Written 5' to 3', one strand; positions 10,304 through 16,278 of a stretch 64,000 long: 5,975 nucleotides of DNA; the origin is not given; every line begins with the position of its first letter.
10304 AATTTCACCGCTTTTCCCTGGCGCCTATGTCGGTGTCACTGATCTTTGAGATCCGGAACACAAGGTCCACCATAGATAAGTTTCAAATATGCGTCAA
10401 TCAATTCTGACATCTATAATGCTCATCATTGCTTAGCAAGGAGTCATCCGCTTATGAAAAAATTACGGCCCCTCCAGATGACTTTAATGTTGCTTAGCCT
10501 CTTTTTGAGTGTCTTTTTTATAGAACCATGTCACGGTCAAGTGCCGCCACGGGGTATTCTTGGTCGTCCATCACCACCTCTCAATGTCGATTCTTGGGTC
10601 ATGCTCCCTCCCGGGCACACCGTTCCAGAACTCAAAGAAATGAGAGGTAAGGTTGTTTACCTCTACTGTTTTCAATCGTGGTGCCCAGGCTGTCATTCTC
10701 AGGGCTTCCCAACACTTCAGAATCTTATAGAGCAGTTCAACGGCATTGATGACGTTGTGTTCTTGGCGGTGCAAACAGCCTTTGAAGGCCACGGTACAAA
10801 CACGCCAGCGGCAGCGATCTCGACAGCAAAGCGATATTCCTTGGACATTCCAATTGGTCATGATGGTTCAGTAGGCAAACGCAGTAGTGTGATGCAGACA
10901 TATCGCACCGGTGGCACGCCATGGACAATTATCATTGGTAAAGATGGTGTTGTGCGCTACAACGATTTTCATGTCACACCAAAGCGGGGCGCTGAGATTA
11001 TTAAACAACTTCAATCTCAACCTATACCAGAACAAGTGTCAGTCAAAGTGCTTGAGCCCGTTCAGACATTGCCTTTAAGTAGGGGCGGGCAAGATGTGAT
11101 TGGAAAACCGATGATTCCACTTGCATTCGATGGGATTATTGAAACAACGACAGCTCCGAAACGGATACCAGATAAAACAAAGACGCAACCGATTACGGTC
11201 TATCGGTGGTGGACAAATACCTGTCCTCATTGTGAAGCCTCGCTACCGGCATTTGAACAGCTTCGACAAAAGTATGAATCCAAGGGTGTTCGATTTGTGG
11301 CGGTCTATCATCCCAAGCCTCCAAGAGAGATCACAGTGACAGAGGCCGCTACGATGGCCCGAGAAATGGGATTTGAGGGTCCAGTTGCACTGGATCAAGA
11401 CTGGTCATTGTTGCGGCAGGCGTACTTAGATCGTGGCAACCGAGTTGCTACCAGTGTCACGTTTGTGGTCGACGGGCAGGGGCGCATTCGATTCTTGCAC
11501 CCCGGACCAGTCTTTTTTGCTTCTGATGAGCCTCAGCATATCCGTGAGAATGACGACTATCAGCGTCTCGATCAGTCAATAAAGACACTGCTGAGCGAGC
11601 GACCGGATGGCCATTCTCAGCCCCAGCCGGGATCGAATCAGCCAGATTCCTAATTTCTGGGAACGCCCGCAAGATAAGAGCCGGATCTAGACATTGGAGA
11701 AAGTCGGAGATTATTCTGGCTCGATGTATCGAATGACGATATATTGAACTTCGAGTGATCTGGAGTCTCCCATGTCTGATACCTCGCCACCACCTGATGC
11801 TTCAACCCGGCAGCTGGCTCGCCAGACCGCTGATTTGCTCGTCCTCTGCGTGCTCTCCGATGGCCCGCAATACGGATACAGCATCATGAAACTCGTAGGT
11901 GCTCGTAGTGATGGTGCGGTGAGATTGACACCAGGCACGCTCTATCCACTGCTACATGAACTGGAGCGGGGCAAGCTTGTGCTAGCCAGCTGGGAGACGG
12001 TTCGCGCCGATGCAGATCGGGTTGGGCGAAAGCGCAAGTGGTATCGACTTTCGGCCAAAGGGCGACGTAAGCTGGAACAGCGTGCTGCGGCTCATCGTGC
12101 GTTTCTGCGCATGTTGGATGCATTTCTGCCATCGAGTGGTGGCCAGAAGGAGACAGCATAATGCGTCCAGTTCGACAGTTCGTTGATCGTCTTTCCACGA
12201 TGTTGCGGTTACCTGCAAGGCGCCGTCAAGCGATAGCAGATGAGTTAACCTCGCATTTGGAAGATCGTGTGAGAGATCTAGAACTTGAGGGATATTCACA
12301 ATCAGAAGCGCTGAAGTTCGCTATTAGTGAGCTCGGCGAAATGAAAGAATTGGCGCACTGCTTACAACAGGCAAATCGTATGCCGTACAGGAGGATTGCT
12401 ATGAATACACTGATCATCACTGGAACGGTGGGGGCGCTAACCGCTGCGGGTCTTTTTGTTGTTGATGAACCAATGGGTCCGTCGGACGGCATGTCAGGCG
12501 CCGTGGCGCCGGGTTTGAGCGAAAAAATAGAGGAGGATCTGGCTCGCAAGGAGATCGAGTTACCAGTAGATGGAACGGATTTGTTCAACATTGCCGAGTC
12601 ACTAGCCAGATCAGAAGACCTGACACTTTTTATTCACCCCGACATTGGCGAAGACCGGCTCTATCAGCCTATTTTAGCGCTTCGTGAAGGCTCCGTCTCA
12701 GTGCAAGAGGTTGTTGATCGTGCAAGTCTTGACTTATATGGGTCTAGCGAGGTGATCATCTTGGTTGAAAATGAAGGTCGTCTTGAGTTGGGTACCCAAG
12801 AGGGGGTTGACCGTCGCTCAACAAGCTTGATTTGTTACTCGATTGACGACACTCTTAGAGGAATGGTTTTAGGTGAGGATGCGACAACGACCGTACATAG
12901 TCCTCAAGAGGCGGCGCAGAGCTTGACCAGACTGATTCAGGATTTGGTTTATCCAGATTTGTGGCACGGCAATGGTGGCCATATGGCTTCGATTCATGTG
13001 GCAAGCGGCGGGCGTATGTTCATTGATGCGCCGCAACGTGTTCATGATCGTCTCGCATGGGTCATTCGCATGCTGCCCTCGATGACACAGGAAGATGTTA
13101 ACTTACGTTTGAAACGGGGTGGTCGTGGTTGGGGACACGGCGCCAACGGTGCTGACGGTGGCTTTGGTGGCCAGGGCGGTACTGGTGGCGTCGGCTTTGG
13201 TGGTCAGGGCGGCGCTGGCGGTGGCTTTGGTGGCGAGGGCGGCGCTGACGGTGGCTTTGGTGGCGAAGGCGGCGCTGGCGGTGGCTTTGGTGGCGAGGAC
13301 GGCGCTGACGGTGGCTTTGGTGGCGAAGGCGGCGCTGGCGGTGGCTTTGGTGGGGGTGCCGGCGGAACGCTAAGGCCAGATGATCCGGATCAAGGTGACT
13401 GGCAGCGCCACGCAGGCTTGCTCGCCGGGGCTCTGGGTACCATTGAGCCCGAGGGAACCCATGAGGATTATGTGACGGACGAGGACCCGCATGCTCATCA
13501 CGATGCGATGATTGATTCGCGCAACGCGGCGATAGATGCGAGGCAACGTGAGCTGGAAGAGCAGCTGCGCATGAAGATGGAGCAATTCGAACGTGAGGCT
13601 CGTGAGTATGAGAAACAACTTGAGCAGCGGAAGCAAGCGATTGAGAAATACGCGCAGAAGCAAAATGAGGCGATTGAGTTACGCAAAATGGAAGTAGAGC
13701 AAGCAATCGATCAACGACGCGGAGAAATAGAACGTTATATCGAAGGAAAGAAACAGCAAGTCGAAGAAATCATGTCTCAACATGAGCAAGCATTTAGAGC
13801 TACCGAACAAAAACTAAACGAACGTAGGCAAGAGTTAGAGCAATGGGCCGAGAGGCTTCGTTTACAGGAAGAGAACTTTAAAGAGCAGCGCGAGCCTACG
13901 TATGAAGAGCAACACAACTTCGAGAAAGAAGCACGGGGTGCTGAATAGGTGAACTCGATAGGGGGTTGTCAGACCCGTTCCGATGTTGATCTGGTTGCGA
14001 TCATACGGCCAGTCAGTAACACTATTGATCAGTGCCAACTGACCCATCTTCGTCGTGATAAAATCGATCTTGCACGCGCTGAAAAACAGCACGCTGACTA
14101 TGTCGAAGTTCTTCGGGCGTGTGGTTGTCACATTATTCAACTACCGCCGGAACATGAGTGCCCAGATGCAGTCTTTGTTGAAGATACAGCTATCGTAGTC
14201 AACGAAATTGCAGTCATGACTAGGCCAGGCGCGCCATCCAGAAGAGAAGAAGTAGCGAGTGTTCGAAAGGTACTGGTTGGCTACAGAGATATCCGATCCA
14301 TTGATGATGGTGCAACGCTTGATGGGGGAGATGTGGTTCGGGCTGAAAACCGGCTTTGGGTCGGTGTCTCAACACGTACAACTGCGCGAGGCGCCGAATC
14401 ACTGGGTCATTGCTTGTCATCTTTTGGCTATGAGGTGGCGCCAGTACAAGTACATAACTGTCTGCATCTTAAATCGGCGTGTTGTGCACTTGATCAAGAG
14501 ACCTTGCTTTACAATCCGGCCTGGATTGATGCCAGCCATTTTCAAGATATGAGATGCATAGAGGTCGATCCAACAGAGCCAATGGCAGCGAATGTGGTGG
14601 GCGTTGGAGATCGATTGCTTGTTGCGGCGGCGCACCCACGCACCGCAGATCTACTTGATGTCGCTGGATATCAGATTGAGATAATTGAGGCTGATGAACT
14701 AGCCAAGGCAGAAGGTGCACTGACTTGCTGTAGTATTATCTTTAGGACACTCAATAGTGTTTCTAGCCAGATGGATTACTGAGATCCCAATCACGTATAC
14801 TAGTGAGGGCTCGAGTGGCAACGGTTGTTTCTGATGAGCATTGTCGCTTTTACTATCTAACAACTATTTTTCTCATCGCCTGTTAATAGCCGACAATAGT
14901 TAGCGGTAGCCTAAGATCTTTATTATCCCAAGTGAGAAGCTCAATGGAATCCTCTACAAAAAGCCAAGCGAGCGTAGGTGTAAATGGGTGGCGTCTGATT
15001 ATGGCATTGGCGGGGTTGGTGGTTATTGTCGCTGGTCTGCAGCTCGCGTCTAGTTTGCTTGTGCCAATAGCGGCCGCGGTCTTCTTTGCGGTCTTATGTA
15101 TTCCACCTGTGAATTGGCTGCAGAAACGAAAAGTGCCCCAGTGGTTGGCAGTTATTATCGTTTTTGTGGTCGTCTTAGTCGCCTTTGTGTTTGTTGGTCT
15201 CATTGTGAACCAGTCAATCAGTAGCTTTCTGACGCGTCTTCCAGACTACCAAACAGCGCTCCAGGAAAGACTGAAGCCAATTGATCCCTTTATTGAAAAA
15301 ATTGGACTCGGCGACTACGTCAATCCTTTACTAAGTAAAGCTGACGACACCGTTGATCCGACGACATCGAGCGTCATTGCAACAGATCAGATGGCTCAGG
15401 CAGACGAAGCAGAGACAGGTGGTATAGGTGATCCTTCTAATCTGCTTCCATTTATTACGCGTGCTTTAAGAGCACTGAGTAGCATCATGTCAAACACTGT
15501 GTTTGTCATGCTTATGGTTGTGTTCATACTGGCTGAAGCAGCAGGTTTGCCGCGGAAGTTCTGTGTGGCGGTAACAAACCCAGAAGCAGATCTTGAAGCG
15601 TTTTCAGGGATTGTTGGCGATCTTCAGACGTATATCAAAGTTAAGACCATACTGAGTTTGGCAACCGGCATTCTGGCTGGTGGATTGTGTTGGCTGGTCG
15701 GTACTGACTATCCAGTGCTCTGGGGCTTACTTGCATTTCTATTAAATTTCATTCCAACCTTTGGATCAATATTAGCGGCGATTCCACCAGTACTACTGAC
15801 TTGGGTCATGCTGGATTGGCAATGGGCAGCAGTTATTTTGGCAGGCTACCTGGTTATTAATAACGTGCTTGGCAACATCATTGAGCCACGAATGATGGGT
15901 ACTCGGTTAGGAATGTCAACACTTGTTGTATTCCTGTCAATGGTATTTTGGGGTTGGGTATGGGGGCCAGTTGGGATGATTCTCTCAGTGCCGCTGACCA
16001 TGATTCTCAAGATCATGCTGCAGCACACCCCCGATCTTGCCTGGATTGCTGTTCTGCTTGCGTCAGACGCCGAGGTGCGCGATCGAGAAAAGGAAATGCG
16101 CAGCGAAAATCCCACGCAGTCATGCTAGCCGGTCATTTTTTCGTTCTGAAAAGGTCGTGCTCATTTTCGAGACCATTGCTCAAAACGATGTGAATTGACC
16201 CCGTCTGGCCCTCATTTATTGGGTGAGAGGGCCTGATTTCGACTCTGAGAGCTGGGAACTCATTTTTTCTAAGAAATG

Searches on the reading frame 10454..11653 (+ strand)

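Call 41: search_protein_families(library=ncbifam, proteins=[window:10454-11653:+], max_evalue=0.01)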
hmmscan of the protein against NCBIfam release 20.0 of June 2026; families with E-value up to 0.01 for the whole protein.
window:10454-11653:+ (399 aa): 9 families
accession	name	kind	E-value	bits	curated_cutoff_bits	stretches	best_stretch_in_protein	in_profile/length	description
NF002854.0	PRK03147.1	subfamily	5.9e-17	62.1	170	2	59-168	56-153/176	thiol-disulfide oxidoreductase ResA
NF041202.1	StoA_CxxC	exception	2.2e-11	43.9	210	1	238-353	48-152/163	endospore biogenesis thiol-disulfide oxidoreductase StoA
NF011941.0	PRK15412.1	equivalog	6.2e-07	29.1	359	1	240-352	64-162/185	thiol:disulfide interchange protein DsbE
TIGR00385.1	dsbE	subfamily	8.1e-07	28.8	123.15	0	246-353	64-158/173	DsbE family thiol:disulfide interchange protein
NF047696.1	ThlDiSintTplARhiz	equivalog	1.5e-06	28.1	230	0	59-165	91-191/219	thiol:disulfide interchange protein TlpA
NF047697.1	ThioredTrxAClost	equivalog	4.4e-05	23.6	140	1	245-284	17-55/105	thioredoxin TrxA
NF041054.1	WAxxUGC_long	equivalog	0.00092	18.6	300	0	59-109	98-147/354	ResA-like WAxxUGC motif-containing protein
TIGR02738.1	TrbB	equivalog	0.0042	16.8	132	0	241-276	46-81/153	type-F conjugative transfer system pilin assembly thiol-disulfide isomerase TrbB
TIGR02740.1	TraF-like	hypoth_equivalog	0.0078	15.5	232.25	0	61-96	165-199/276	TraF-like protein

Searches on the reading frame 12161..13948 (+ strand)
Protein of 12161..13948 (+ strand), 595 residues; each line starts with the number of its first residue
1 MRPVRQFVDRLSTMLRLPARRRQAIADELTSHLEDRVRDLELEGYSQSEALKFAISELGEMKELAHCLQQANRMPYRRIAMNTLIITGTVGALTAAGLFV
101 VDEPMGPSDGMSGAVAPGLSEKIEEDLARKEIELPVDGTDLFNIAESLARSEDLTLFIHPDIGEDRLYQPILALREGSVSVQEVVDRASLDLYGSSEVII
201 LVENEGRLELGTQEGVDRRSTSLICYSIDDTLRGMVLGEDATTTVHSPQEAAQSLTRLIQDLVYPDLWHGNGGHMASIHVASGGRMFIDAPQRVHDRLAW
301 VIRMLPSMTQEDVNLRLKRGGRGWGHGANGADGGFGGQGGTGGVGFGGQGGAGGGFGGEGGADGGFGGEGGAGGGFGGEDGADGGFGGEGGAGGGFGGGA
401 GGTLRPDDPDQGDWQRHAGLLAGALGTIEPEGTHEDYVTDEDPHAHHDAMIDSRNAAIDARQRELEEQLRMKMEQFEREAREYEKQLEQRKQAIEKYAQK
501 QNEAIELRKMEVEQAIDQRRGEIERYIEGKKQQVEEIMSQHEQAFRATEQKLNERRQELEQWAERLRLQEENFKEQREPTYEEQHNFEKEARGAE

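Call 18: search_protein_families(library=pfam, proteins=[window:12161-13948:+], max_evalue=0.001)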
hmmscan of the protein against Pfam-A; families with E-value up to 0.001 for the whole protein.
window:12161-13948:+ (595 aa): 0 families

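Call 41: search_protein_families(library=ncbifam, proteins=[window:12161-13948:+], max_evalue=0.01)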
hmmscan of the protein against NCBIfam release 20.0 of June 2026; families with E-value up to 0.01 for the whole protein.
window:12161-13948:+ (595 aa): 1 family
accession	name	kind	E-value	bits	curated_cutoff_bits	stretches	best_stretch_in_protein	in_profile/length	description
NF038403.1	perm_prefix_1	domain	6.4e-11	41.9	30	1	15-65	5-55/59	permease prefix domain 1-containing protein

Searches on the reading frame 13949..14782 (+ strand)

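Call 74: search_protein_families(library=pfam, proteins=[window:13949-14782:+], max_evalue=0.001)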
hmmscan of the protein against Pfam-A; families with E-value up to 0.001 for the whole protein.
window:13949-14782:+ (277 aa): 2 families
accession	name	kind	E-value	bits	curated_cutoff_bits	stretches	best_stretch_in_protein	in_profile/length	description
PF02274.22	ADI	-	4.6e-11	42.8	22.8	1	71-202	121-271/377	Arginine deiminase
PF19420.4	DDAH_eukar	-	4.8e-06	26.5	23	1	37-152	21-151/291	N,N dimethylarginine dimethylhydrolase, eukaryotic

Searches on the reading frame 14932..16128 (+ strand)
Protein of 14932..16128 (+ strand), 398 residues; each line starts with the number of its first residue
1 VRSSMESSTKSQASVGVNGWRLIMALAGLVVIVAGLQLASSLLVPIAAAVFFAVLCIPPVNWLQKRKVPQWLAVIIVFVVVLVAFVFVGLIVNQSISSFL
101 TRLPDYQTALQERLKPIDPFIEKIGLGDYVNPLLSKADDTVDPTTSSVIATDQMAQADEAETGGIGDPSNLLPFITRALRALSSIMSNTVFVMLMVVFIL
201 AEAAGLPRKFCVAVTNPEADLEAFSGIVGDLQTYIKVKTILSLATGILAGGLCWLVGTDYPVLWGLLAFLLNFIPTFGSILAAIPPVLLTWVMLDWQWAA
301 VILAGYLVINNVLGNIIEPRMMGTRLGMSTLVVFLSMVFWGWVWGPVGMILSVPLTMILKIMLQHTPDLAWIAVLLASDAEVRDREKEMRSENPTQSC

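Call 74: search_protein_families(library=pfam, proteins=[window:14932-16128:+], max_evalue=0.001)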
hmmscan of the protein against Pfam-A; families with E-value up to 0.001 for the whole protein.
window:14932-16128:+ (398 aa): 1 family
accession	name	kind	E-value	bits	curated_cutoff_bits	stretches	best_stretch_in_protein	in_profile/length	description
PF01594.21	AI-2E_transport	-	3.3e-62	211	34.3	1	26-366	5-326/327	AI-2E family transporter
